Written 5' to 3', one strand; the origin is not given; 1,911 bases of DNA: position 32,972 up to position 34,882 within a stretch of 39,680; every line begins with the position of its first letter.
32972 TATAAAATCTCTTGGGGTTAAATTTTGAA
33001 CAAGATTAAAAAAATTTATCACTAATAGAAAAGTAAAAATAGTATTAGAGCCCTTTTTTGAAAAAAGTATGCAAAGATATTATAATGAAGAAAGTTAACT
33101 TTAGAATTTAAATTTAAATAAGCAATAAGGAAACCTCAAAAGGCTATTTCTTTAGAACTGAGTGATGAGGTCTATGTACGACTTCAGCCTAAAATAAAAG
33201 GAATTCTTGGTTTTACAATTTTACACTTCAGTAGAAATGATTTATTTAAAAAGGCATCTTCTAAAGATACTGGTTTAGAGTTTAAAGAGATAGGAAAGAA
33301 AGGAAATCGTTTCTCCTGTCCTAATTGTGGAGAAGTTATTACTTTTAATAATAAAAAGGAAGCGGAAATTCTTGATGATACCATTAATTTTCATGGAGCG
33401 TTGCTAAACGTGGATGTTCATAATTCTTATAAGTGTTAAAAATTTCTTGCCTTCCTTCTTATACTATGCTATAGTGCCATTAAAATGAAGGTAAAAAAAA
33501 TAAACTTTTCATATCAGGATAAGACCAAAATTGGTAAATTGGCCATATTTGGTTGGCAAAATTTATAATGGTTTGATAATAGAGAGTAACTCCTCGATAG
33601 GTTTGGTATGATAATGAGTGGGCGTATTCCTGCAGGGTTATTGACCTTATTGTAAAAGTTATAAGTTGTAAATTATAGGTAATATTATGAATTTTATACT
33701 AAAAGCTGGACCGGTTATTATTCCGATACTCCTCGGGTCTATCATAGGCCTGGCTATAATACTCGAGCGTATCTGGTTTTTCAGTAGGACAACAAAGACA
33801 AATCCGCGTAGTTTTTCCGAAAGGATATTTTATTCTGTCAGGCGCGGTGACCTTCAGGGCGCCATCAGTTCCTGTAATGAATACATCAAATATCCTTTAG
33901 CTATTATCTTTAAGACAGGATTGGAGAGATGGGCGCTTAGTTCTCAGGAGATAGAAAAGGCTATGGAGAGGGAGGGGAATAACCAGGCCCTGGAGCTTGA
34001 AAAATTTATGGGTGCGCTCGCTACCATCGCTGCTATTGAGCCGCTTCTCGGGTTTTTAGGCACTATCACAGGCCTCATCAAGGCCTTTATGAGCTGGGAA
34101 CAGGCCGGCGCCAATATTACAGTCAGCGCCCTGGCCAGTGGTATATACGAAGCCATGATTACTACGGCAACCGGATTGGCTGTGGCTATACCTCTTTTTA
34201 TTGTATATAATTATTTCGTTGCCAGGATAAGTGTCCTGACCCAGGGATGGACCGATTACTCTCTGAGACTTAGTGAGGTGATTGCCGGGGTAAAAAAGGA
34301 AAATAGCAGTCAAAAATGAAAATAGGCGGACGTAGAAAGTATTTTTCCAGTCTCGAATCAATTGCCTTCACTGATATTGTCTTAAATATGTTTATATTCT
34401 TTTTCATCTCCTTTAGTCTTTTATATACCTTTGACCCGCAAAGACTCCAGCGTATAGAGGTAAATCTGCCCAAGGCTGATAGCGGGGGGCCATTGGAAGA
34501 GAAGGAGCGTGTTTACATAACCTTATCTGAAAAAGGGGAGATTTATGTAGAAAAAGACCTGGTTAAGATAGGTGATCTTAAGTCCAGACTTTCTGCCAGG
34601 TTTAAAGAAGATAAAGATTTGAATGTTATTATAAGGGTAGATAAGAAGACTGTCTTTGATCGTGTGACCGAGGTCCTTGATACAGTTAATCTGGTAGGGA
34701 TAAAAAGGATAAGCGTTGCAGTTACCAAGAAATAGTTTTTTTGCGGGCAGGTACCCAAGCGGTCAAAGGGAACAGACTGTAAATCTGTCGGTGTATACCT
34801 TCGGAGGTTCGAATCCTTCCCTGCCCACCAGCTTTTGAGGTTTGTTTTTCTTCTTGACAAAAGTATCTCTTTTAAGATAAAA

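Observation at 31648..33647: Perfect 44-bp direct repeat of the gap 3' end brackets a 1.96-kb insert carrying aroA and a decayed AT-rich remnant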

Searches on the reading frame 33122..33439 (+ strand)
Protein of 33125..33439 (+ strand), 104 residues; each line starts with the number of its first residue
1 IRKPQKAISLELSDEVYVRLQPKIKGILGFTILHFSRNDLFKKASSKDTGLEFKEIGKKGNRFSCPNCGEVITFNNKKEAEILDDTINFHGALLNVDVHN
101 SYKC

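Call 11: search_protein_families(library=pfam, proteins=[window:33125-33439:+], max_evalue=0.01)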
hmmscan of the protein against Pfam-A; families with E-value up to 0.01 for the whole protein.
window:33125-33439:+ (104 aa): 1 family
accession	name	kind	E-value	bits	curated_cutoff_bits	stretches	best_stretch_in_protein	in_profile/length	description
PF07754.17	HVO_2753_ZBP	-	0.0021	18.2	33.2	1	58-72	12-26/46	Small zinc finger protein HVO_2753-like, Zn-binding pocket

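Call 32: find_homologous_proteins(query=window:33122-33436:+, max_evalue=0.01)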
Query seq(105 aa) (105 aa): 8 proteins with E <= 0.01 among 12 candidates.
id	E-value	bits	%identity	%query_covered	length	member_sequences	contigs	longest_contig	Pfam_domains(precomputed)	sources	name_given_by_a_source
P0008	9.2e-14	69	77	46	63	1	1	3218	-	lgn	-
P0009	7.3e-12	63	86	34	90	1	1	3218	PF26408.2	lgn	-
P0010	3.5e-9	54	83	34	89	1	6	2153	-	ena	-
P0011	1.2e-8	53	76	36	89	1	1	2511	-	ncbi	-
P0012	6.2e-8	50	79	31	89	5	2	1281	-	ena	-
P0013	6.7e-8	50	78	34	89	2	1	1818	-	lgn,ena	-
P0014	9.0e-8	50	82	31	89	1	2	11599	-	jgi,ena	-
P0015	9.1e-8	50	78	34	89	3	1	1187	-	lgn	-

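Call 34: search_protein_families(library=pfam, proteins=[P0009, P0010, P0008, P0014], max_evalue=0.1)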
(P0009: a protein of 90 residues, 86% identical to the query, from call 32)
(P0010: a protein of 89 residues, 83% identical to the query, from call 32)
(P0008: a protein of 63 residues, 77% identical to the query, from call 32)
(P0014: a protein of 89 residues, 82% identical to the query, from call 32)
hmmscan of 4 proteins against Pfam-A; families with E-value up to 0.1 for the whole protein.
P0009 (90 aa): 34 families (the best 25 are shown)
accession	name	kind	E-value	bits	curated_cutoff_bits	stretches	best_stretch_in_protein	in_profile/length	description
PF07282.18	Cas12f1-like_TNB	-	2.6e-05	24.7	26.3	0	30-48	39-56/60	Cas12f1-like, TNB domain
PF07754.17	HVO_2753_ZBP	-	5.9e-05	23.2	33.2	1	72-85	13-26/46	Small zinc finger protein HVO_2753-like, Zn-binding pocket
PF13248.11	Zn_ribbon_3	-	9.5e-05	22.2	27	1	76-85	3-12/26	zinc-ribbon domain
PF08271.17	Zn_Ribbon_TF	-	0.00013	21.8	29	1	74-87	18-31/43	TFIIB zinc-binding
PF12760.12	Zn_ribbon_IS1595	-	0.00051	20.4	25.4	0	74-84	17-27/46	Transposase zinc-ribbon domain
PF24441.1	DUF7560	-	0.0012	19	27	0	73-86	3-16/44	Family of unknown function (DUF7560)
PF18414.7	zf_C2H2_10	-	0.0012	18.7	25.6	0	76-85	3-12/26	C2H2 type zinc-finger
PF09723.15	Zn_ribbon_8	-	0.004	17.6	34.4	0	29-39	23-33/41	Zinc ribbon domain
PF24292.1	DUF7479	-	0.0079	16.7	27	0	31-41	29-39/60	Domain of unknown function (DUF7479)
PF13824.12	zf-Mss51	-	0.011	16.3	27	0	71-82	10-21/55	Zinc-finger of mitochondrial splicing suppressor 51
PF05129.18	Zn_ribbon_Elf1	-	0.012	16.1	29.8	0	56-84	4-31/79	Transcription elongation factor Elf1 like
PF13717.11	Zn_ribbon_4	-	0.012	15.9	30.3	0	68-86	18-36/36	zinc-ribbon domain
PF25207.1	DUF7837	-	0.017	15.5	27.8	0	78-86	8-16/47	Domain of unknown function (DUF7837)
PF23548.1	Zn_ribbon_FGT1_2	-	0.019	15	27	0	75-82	20-27/35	FORGETTER1 second zinc ribbon domain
PF25208.1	DUF7838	-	0.026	14.9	28.5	0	73-87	4-18/55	Domain of unknown function (DUF7838)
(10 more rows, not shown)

P0010 (89 aa): 1 family
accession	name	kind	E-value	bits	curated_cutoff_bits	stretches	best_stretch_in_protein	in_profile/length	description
PF10049.14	DUF2283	-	0.076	13.6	23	0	8-53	3-47/49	Protein of unknown function (DUF2283)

P0008 (63 aa): 1 family
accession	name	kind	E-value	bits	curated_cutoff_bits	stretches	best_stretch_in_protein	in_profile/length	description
PF10049.14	DUF2283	-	0.0016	19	23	1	4-52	2-49/49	Protein of unknown function (DUF2283)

P0014 (89 aa): 1 family
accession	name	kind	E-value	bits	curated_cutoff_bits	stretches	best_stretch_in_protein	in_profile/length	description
PF10049.14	DUF2283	-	0.054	14.1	23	1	8-53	3-47/49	Protein of unknown function (DUF2283)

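Call 35: find_encoding_contigs(protein=P0009, flank=10000, max_places=10)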
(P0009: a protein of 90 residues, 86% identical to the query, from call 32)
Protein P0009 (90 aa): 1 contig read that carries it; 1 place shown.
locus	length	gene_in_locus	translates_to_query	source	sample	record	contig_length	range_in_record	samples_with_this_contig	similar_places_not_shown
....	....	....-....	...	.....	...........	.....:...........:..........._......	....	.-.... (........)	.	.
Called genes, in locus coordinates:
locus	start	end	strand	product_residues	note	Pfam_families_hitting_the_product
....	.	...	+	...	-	?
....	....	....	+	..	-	-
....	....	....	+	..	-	-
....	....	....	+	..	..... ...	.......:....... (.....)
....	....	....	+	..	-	-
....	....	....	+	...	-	?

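Call 36: find_encoding_contigs(protein=P0012, flank=10000, max_places=10)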
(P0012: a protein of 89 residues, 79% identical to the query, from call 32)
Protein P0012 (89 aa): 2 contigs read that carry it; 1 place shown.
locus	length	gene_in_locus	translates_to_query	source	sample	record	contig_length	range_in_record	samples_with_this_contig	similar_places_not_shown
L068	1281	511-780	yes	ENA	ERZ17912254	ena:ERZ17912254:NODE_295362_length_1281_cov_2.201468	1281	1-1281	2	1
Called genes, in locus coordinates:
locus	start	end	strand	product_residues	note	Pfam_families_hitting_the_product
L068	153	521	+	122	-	-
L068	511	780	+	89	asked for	-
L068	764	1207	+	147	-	PF01420:Methylase_S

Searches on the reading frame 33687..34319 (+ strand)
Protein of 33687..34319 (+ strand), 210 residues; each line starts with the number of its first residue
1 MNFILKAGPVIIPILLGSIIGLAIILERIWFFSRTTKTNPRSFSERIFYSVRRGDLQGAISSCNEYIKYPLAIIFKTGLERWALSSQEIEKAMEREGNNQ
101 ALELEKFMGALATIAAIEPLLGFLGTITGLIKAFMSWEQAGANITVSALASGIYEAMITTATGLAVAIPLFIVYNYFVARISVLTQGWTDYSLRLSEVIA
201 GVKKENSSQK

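Call 11: search_protein_families(library=pfam, proteins=[window:33687-34316:+], max_evalue=0.01)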
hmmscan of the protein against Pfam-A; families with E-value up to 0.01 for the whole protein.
window:33687-34316:+ (210 aa): 1 family
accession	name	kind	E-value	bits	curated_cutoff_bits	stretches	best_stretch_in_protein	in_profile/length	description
PF01618.21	MotA_ExbB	-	3.4e-29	101.6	22.9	1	70-188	5-125/127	MotA/TolQ/ExbB proton channel family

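Call 15: find_encoding_contigs(protein=window:33687-34319:+, flank=10000, max_places=10)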
Protein window:33687-34319:+ (210 aa): 4 contigs read that carry it; 3 places shown.
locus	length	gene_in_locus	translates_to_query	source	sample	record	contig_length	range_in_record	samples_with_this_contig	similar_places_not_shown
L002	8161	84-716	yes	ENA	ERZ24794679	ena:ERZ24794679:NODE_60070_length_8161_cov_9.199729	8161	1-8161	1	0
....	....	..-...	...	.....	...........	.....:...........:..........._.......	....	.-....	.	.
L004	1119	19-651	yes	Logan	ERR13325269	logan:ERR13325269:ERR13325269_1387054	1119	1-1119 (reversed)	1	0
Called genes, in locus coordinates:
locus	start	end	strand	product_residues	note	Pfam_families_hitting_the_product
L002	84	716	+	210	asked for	PF01618:MotA_ExbB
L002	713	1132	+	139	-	PF02472:ExbD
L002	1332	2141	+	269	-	-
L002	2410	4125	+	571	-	PF07973:tRNA_SAD, PF00587:tRNA-synt_2b, PF03129:HGTP_anticodon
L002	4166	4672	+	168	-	PF05198:IF3_N, PF00707:IF3_C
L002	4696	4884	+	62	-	PF01632:Ribosomal_L35p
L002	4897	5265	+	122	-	PF00453:Ribosomal_L20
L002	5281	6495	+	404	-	PF00696:AA_kinase, PF01842:ACT, PF22468:ACT_9, PF13840:ACT_7, PF22468:ACT_9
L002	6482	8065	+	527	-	PF00682:HMGL-like, PF22617:HCS_D2, PF08502:LeuA_dimer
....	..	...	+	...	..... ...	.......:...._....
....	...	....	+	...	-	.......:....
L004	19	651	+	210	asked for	PF01618:MotA_ExbB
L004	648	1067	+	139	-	PF02472:ExbD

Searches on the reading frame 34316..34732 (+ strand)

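Call 11: search_protein_families(library=pfam, proteins=[window:34316-34732:+], max_evalue=0.01)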
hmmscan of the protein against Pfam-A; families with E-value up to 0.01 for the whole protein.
window:34316-34732:+ (139 aa): 1 family
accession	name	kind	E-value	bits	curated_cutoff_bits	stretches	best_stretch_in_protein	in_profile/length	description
PF02472.21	ExbD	-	1.4e-21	77.4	25.4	1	12-138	7-127/128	Biopolymer transport protein ExbD/TolR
